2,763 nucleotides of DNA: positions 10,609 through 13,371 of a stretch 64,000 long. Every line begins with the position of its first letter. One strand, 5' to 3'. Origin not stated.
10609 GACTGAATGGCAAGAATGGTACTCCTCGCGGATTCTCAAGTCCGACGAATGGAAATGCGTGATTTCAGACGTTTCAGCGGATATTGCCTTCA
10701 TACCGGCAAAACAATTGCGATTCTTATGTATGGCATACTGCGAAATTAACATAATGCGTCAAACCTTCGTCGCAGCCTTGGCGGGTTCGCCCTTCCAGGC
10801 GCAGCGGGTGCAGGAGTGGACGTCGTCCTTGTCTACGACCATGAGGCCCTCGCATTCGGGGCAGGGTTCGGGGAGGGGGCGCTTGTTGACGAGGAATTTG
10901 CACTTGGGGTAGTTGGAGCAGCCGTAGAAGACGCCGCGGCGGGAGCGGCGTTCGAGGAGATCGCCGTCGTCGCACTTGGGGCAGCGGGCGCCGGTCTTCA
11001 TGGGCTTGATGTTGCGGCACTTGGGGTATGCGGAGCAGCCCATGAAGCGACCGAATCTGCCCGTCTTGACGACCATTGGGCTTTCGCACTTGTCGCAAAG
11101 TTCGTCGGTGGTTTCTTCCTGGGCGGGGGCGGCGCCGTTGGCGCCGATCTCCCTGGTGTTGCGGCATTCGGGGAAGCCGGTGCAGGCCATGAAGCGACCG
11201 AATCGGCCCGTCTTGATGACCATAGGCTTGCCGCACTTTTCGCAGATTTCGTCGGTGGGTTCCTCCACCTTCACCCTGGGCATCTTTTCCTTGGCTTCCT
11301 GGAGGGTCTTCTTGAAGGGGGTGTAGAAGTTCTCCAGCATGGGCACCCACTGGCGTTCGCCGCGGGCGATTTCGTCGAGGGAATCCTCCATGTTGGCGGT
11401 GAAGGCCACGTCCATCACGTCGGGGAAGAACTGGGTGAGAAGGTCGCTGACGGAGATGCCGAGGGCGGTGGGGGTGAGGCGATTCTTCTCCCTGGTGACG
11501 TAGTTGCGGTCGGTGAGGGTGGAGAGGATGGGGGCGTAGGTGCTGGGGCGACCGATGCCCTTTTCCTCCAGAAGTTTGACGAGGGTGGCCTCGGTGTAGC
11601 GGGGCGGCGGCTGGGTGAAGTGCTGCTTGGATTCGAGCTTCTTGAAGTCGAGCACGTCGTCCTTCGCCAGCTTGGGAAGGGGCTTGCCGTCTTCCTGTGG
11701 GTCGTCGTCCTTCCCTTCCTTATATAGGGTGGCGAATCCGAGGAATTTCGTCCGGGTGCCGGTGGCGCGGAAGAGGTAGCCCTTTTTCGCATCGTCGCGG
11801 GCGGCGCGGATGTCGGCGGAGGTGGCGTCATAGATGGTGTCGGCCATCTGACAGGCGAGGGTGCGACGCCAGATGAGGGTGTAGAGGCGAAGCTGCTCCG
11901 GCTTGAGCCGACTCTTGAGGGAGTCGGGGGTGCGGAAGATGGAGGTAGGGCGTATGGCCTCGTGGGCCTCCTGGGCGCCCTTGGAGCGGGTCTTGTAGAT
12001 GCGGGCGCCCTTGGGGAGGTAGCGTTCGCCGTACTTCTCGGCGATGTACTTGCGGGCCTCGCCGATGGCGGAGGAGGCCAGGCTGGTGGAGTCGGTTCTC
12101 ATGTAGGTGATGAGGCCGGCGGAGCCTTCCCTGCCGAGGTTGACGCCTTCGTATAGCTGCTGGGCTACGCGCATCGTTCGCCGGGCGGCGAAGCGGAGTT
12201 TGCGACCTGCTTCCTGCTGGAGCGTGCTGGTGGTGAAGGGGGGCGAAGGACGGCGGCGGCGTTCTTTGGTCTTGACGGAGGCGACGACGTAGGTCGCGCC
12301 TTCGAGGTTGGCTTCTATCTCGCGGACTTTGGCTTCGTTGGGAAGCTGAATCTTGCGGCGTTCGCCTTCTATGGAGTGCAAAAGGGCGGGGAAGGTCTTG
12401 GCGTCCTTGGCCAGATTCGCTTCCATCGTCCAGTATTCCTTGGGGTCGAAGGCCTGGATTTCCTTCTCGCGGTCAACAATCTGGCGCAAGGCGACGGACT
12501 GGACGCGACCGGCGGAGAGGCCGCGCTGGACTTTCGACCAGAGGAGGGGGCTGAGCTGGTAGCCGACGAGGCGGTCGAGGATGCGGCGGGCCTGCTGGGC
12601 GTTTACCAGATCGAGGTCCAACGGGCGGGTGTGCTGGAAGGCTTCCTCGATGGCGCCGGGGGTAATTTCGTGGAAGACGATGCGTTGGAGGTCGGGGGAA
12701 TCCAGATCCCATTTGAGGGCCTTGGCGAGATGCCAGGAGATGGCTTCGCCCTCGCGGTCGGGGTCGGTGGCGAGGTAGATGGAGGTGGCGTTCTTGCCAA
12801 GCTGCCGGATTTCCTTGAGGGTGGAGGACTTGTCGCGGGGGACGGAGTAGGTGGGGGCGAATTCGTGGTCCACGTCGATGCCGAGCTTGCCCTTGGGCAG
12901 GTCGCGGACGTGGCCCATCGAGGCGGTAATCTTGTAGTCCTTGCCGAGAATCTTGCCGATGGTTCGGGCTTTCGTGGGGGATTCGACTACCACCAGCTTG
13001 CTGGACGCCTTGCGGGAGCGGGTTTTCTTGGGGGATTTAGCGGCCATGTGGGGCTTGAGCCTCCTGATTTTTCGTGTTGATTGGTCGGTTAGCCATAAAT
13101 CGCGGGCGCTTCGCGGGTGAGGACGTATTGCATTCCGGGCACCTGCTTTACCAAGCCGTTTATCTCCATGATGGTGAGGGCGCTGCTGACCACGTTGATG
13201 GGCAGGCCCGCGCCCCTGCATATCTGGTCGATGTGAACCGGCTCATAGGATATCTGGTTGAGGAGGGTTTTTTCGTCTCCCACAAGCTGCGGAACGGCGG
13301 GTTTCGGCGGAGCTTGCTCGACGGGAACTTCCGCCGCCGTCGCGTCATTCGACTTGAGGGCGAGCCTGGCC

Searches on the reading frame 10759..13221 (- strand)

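Call 64: search_protein_families(library=pfam, proteins=[window:10759-13221:-], max_evalue=0.00001)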
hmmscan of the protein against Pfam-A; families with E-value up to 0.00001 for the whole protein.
window:10759-13221:- (820 aa): 3 families
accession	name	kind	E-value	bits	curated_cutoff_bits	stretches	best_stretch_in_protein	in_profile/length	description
PF01131.25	Topoisom_bac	-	9.7e-129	430.4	35.1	1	202-629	3-410/411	DNA topoisomerase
PF01396.24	Zn_ribbon_Top1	-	2e-43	146.3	32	3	658-692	2-36/39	Topoisomerase DNA binding C4 zinc finger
PF01751.28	Toprim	-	4.1e-23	81.8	23.1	1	75-186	1-96/96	Toprim domain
